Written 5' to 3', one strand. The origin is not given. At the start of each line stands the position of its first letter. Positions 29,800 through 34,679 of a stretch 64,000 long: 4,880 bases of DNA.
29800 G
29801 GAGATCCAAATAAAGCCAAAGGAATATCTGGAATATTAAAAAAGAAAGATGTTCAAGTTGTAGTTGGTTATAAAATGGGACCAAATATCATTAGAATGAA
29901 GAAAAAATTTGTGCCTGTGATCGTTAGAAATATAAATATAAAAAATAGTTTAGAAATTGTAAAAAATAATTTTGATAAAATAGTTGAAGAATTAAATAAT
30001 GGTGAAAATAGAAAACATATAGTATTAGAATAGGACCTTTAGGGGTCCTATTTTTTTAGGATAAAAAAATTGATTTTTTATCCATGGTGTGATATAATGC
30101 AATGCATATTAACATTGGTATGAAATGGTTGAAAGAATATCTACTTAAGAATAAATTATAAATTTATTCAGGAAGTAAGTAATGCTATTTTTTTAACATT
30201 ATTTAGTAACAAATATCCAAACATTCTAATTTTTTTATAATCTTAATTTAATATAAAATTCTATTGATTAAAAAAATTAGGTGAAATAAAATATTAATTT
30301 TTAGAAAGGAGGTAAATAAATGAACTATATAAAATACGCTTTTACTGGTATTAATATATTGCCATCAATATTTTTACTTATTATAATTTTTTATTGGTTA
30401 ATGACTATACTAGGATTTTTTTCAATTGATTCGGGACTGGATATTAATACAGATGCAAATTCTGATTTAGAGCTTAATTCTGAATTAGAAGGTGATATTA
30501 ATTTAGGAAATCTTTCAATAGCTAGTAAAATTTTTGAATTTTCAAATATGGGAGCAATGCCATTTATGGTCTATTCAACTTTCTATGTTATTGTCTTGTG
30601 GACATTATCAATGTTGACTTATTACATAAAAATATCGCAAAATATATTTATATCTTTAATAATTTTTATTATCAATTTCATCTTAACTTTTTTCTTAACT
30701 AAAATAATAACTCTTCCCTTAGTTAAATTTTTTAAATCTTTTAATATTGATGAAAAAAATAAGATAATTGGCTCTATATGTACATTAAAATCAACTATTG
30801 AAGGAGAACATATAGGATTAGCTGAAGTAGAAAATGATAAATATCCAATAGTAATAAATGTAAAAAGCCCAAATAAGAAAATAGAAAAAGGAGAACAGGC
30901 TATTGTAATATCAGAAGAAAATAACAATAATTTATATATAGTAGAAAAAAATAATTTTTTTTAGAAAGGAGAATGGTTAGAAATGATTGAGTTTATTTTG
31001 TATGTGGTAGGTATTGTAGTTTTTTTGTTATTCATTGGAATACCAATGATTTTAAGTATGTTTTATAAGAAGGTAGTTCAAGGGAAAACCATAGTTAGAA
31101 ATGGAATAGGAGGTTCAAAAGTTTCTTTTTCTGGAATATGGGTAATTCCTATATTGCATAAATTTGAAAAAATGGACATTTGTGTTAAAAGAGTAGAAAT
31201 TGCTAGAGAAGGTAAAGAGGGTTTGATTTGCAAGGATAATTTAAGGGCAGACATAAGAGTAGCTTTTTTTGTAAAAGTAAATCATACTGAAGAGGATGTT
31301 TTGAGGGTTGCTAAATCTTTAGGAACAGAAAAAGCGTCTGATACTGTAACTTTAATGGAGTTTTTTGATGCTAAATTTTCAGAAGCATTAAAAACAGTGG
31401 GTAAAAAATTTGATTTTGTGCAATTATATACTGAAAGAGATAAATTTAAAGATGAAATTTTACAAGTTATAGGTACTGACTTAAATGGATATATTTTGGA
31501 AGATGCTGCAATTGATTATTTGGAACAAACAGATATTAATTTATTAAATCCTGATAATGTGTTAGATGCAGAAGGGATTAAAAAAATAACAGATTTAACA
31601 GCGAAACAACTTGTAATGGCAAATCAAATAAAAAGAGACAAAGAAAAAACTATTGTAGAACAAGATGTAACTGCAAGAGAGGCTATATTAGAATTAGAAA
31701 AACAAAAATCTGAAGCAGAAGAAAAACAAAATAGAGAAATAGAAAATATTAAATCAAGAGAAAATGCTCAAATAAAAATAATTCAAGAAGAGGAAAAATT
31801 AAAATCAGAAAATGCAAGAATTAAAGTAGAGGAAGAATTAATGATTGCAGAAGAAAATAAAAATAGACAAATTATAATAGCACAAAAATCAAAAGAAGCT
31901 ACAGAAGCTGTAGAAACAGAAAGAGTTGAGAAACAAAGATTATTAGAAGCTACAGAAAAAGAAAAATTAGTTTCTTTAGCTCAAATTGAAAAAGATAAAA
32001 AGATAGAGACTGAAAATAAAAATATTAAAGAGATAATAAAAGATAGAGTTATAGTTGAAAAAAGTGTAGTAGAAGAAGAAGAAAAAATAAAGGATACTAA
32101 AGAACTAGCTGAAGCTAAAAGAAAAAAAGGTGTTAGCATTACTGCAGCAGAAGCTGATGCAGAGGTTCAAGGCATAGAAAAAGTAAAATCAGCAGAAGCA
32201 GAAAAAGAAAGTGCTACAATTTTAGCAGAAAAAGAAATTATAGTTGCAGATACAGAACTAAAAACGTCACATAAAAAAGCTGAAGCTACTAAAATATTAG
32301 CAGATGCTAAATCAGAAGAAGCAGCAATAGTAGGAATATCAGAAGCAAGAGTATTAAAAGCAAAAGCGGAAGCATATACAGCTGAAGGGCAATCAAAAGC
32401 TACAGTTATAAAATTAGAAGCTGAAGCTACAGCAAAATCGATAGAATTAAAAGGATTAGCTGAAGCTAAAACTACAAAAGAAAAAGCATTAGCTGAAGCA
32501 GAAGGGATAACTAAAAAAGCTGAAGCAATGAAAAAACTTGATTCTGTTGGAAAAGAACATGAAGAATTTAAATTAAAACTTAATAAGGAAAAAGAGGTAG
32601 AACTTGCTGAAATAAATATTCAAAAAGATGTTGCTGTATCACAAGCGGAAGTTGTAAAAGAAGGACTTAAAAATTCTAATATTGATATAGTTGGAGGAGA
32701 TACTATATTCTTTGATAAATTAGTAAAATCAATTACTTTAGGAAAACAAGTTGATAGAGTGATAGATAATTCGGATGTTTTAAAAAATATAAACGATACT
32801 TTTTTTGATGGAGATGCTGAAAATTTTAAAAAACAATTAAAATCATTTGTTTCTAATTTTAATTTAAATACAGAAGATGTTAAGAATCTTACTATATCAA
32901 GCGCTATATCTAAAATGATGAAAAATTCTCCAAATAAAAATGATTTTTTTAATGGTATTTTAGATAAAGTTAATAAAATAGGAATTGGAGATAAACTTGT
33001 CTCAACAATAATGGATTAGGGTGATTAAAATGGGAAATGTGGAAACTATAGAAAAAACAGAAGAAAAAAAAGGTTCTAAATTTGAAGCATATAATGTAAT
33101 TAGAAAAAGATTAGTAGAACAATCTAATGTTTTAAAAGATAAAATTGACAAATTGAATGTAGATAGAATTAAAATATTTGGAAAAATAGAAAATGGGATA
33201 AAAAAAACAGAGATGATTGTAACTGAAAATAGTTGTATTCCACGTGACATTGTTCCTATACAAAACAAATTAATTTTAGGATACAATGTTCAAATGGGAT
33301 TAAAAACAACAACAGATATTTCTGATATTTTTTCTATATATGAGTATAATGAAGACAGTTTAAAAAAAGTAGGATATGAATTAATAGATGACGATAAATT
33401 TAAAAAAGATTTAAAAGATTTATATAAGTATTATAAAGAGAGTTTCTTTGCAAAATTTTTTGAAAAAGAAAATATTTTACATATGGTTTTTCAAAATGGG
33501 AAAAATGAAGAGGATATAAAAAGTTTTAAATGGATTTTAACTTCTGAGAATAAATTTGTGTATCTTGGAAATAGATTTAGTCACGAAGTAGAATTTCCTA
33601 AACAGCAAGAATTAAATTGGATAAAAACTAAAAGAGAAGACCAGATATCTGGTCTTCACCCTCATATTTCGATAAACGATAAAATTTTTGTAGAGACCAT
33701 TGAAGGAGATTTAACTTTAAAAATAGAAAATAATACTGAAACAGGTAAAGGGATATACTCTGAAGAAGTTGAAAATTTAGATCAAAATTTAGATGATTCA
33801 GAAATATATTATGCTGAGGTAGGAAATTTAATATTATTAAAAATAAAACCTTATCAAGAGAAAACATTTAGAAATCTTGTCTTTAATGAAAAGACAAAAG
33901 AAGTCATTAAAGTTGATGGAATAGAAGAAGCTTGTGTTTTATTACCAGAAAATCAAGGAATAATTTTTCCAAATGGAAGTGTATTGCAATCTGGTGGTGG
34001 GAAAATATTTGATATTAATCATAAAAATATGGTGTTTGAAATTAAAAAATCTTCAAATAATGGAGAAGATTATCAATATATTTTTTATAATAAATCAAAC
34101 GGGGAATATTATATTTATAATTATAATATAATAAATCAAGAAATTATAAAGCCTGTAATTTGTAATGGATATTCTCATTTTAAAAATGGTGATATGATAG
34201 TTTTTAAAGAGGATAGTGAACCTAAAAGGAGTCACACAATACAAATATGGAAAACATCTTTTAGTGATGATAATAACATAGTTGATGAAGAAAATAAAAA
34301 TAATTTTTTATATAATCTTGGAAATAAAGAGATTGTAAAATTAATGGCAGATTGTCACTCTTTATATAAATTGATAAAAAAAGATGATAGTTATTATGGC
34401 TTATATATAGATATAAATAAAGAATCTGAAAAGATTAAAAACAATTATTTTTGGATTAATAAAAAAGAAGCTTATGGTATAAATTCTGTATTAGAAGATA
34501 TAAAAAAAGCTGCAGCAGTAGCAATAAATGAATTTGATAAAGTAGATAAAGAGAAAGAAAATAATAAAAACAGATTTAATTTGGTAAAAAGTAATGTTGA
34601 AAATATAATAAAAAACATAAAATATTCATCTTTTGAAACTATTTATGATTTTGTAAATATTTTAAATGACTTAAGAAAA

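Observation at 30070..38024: NfeD-like / flotillin / 1640-aa AAA+ ATPase operon: a membrane-microdomain pair with an undescribed giant partner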

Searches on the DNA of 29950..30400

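Call 48: search_rna_families(source=window, start=29950, end=30400, threshold=evalue, max_evalue=1)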
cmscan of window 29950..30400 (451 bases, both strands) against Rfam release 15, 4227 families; matches with E-value up to 1: 1.
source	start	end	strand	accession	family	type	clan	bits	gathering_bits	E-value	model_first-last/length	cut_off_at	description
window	29995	30065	+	RF02502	Atu_C8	Gene; sRNA;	-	19.9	50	0.2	1-122/122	no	Rhizobiales sRNA Atu_C8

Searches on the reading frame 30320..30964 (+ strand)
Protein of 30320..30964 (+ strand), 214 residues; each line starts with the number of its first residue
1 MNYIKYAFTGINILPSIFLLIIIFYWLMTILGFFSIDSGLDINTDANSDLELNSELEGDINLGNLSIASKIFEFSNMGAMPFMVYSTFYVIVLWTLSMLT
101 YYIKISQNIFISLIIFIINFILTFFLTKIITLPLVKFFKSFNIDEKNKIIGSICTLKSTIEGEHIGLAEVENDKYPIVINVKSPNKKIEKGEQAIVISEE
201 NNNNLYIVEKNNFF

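Call 6: search_protein_families(library=pfam, proteins=[window:30320-30964:+], max_evalue=0.01)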
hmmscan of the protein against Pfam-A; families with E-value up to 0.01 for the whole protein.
window:30320-30964:+ (214 aa): 0 families

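Call 7: search_protein_families(library=ncbifam, proteins=[window:30320-30964:+], max_evalue=0.01)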
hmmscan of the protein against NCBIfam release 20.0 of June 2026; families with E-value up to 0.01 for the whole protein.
window:30320-30964:+ (214 aa): 1 family
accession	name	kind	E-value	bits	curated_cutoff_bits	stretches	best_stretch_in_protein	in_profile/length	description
TIGR01995.1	PTS-II-ABC-beta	subfamily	0.00038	19.1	614.7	1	83-173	397-490/618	beta-glucoside-specific PTS transporter subunit IIABC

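Call 8: search_protein_families(library=padloc, proteins=[window:30320-30964:+], max_evalue=0.01)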
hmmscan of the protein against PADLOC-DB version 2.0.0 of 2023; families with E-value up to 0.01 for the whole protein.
window:30320-30964:+ (214 aa): 0 families

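Call 11: search_protein_families(library=pfam, proteins=[window:30320-30964:+], max_evalue=10)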
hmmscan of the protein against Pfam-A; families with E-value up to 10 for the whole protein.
window:30320-30964:+ (214 aa): 0 families

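Call 36: search_solved_structures(query=A3, max_evalue=10)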
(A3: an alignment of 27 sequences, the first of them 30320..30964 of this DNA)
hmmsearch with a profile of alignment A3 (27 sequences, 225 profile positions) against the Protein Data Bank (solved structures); distinct sequences matched with E-value up to 10: 4.
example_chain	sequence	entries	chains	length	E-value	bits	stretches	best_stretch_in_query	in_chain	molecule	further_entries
8wpl_A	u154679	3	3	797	0.17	14.4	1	90-157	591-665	Short transient receptor potential channel 1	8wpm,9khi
9k4i_B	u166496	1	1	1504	0.45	13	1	90-157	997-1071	Maltose/maltodextrin-binding periplasmic protein,Short transient receptor potential channe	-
6zm5_u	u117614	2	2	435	1.8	11.1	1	59-108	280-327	Mitochondrial inner membrane protein OXA1L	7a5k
9olf_OX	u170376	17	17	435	1.8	11.1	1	59-108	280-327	Mitochondrial inner membrane protein OXA1L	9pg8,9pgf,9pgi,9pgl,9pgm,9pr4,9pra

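Call 38: search_protein_families(library=pfam, alignment_id=A3, max_evalue=1)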
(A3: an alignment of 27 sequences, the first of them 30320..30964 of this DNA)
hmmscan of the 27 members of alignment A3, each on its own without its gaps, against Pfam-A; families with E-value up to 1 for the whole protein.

A. member 1, window:30320-30964:+ (214 aa): 0 families

B. families by the number of members that match (of 27 scanned): 14 families
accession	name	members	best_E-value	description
PF21001.2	YqiJ_N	10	3.6e-08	Inner membrane protein YqiJ, N-terminal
PF01957.25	NfeD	1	0.0049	NfeD-like C-terminal, partner-binding domain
PF09778.15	Guanylate_cyc_2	1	0.019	Guanylylate cyclase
PF12913.13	SH3_6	1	0.02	SH3 domain (SH3b1 type)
PF14287.11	DUF4368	1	0.021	Domain of unknown function (DUF4368)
PF10371.14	EKR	1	0.022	Domain of unknown function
PF17329.7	DUF5367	1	0.043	Family of unknown function (DUF5367)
PF20990.2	DUF2207_C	1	0.1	Predicted membrane protein (DUF2207) C-terminal domain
PF15202.11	Adipogenin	1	0.13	Adipogenin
PF14030.11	DUF4245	1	0.14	Protein of unknown function (DUF4245)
PF17758.7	Prot_ATP_ID_OB_N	1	0.15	Proteasomal ATPase OB N-terminal domain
PF11368.13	DUF3169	1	0.19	Protein of unknown function (DUF3169)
PF12420.13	DUF3671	1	0.26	Fam-L, Fam-M like protein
PF02038.21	ATP1G1_PLM_MAT8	1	0.64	ATP1G1/PLM/MAT8 family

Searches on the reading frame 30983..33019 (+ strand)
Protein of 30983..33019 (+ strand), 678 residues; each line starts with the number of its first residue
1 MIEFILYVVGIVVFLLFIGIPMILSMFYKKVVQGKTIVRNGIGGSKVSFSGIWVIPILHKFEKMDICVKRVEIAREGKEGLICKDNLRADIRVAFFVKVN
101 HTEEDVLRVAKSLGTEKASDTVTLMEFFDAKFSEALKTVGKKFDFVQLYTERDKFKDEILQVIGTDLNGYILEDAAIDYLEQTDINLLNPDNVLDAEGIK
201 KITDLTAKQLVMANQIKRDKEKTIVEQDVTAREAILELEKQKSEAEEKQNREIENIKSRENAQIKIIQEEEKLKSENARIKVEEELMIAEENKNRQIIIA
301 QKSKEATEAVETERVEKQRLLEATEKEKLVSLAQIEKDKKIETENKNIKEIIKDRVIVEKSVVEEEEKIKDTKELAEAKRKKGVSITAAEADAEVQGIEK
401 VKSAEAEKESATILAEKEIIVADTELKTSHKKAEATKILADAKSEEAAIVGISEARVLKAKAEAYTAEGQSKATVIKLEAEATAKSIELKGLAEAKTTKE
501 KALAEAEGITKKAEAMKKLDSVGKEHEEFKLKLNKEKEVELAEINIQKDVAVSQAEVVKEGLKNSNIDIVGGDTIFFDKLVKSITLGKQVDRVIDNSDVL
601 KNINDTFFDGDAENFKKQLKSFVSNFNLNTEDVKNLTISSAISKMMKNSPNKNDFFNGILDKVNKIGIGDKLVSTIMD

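Call 6: search_protein_families(library=pfam, proteins=[window:30983-33019:+], max_evalue=0.01)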
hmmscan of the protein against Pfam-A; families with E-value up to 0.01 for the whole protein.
window:30983-33019:+ (678 aa): 0 families

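Call 7: search_protein_families(library=ncbifam, proteins=[window:30983-33019:+], max_evalue=0.01)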
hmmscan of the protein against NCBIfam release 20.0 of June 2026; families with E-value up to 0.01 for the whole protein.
window:30983-33019:+ (678 aa): 1 family
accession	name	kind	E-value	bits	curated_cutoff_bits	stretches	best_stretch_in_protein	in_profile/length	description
NF058507.1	FlotScfldFlot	equivalog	0.008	15.3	700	1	415-520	297-400/477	flotillin lipid rafts scaffold protein FloT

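Call 8: search_protein_families(library=padloc, proteins=[window:30983-33019:+], max_evalue=0.01)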
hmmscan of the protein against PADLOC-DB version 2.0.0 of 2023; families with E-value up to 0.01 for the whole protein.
window:30983-33019:+ (678 aa): 0 families

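Call 11: search_protein_families(library=pfam, proteins=[window:30983-33019:+], max_evalue=10)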
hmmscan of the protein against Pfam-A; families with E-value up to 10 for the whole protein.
window:30983-33019:+ (678 aa): 0 families

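Call 13: search_solved_structures(query=window:30983-33019:+, max_evalue=1, show_alignments=1)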
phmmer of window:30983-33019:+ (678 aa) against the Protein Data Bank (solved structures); distinct sequences matched with E-value up to 1: 0.

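Call 35: search_solved_structures(query=A2, max_evalue=1, show_alignments=1)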
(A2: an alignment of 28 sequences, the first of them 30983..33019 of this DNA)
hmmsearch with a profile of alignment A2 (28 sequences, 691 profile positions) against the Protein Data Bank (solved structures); distinct sequences matched with E-value up to 1: 1.
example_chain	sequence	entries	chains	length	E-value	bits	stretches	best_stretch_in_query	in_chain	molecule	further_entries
8z5g_A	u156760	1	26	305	0.54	11.8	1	369-448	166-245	Protein QmcA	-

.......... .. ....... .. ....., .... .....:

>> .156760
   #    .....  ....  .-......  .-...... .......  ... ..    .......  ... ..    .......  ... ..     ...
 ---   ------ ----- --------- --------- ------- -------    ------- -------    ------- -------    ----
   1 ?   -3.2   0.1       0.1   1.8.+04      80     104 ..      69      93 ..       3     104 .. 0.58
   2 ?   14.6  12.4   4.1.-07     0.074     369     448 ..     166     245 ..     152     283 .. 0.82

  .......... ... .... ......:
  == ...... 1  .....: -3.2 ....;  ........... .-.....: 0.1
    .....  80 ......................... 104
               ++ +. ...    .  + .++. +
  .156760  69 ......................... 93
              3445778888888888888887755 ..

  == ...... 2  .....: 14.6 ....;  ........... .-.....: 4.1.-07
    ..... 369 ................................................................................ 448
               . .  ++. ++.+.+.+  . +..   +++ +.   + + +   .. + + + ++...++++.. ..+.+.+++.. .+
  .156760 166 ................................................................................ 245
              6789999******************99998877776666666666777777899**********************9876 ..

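Call 37: search_protein_families(library=pfam, alignment_id=A2, max_evalue=1)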
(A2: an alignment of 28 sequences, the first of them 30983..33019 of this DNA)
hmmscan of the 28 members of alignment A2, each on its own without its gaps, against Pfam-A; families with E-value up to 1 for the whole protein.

A. member 1, window:30983-33019:+ (678 aa): 0 families

B. families by the number of members that match (of 28 scanned): 5 families
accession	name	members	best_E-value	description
PF01145.31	Band_7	5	3.3e-13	SPFH domain / Band 7 family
PF03086.20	DUF240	1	0.014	Domain of unknown function (DUF240)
PF04894.17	Nre_N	1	0.037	Archaeal Nre, N-terminal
PF06806.18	DUF1233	1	0.44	Putative excisionase (DUF1233)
PF18895.5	T4SS_pilin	1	0.84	Type IV secretion system pilin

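Call 82: find_homologous_proteins(query=window:30983-33019:+, max_evalue=0.00001)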
Query window:30983-33019:+ (678 aa): 7997 proteins with E <= 0.00001 among 8000 candidates; the best 120 are listed.
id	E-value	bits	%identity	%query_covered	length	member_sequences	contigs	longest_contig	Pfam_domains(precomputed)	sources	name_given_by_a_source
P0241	0.0e+0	1366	100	100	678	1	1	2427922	-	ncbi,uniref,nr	ncbi:flotillin family protein [Haliovirga abyssi]|uniref:Flotillin family protein n=1 Tax=Haliovirga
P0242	8.0e-279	945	67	100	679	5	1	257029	-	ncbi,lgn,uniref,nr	ncbi:flotillin family protein [Halanaerobacter jeridensis]|uniref:Membrane protein YqiK n=1 Tax=Hala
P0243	3.7e-277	939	66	100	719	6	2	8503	-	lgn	-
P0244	3.0e-276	936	67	100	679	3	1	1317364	-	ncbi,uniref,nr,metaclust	ncbi:flotillin family protein [Orenia marismortui]|uniref:hypothetical protein n=1 Tax=Orenia marism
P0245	1.0e-274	931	66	100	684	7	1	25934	-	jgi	jgi:uncharacterized membrane protein YqiK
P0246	2.7e-274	930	68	99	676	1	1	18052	-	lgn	-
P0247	7.9e-274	928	67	99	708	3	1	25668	-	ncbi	-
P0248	4.3e-271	919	66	99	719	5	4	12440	-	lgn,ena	-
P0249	2.7e-269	913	66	100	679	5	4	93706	-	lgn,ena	-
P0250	2.7e-265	900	67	100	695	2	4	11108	-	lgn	-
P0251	2.9e-264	896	66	100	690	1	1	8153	-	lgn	-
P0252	4.9e-262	889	65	100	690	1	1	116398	-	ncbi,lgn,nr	ncbi:MAG: hypothetical protein JW924_07305 [Fusobacteriaceae bacterium]|nr:hypothetical protein [Fus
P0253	1.1e-259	881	65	100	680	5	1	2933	-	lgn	-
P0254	1.7e-243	828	63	97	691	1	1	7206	-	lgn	-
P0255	2.5e-242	824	62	98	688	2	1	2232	-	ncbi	-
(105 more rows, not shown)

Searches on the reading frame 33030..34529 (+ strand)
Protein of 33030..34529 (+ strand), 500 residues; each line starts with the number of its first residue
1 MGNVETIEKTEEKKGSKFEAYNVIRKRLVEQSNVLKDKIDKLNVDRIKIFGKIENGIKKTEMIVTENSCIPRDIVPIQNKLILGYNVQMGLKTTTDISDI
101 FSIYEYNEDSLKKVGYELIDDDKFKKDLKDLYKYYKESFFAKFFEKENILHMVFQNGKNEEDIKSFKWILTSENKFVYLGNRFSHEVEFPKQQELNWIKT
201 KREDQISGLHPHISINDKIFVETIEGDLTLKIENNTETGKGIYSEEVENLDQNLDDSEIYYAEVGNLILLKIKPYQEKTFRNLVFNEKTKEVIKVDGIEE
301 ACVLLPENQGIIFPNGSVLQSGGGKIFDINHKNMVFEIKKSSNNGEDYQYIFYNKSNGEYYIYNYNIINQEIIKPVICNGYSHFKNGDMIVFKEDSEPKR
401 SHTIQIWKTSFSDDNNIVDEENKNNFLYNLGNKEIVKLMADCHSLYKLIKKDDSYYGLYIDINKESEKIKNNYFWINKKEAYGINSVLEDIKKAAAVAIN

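Call 49: predict_structure(alignment_id=A4)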
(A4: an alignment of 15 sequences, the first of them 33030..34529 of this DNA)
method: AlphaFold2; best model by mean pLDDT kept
length: 500 residues; sequences in the alignment: 15
mean_pLDDT: 85.5   pTM: 0.85
mean pLDDT of the five models: 85.5, 80.8, 80.6, 79.4, 79.3
residues with pLDDT >= 90: 227; 70-90: 231; 50-70: 26; < 50: 16
segments of 3 or more residues with pLDDT < 50: 1-16
pLDDT, mean of each block of 10 residues (from residue 1): 34 49 90 96 92 85 86 89 81 79 89 88 92 86 89 89 91 86 85 79 80 87 84 69 85 79 92 88 91 83 90 92 86 89 90 91 93 90 91 87 91 68 84 93 93 81 95 92 95 92
secondary structure, 60 per line:
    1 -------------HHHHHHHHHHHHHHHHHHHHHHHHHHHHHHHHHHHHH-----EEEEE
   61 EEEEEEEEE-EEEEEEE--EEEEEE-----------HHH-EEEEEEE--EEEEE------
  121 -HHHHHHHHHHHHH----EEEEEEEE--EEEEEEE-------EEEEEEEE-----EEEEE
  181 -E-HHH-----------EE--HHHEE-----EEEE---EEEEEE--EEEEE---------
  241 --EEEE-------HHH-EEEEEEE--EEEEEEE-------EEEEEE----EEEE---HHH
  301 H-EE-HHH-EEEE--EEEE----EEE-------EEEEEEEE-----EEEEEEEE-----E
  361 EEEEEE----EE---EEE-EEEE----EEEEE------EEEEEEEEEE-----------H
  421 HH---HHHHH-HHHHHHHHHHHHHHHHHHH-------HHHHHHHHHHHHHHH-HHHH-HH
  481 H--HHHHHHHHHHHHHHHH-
elements in order: H14-50 E56-69 E71-77 E80-85 E101-107 E110-114 H122-134 E139-146 E149-155 E163-170 E176-180 E212-215 E219-224 E227-231 E243-246 E258-264 E267-273 E281-286 E291-294 H298-301 E310-313 E316-319 E324-326 E334-341 E347-354 E360-366 E376-378 E380-383 E388-392 E399-408 H426-430 H432-450 H458-472 H474-477 H484-499

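Call 87: search_protein_representatives(alignment_id=A4)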
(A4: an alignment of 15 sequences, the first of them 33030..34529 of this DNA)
Query: 15 sequences, 498 profile positions. Proteins with E-value up to 0.001 (for the whole library): 864; up to 1e-10: 638; up to 1e-30: 320. The best 150 are listed.
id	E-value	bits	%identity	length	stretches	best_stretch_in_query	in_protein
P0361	9.1e-224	760.0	-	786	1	9-498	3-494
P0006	2.0e-221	752.3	-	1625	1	7-498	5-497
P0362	2.6e-217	738.7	-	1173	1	6-498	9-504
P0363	3.7e-211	718.4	-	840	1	15-497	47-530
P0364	4.0e-211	718.3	-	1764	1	12-498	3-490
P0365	5.5e-208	707.9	-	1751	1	11-497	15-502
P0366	1.3e-206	703.4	-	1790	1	9-497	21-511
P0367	3.5e-200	682.2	-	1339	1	14-498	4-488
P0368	1.7e-199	680.0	-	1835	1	5-497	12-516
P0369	1.2e-197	673.8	-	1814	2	13-498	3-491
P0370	8.6e-197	671.0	-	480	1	15-456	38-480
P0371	6.9e-194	661.4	-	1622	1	16-498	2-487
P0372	5.6e-192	655.1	-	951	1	13-498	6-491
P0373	2.9e-191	652.8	-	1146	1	6-498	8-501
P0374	4.8e-191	652.1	-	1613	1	9-498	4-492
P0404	7.5e-154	529.4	-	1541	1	11-495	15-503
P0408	1.5e-152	525.1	-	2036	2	110-497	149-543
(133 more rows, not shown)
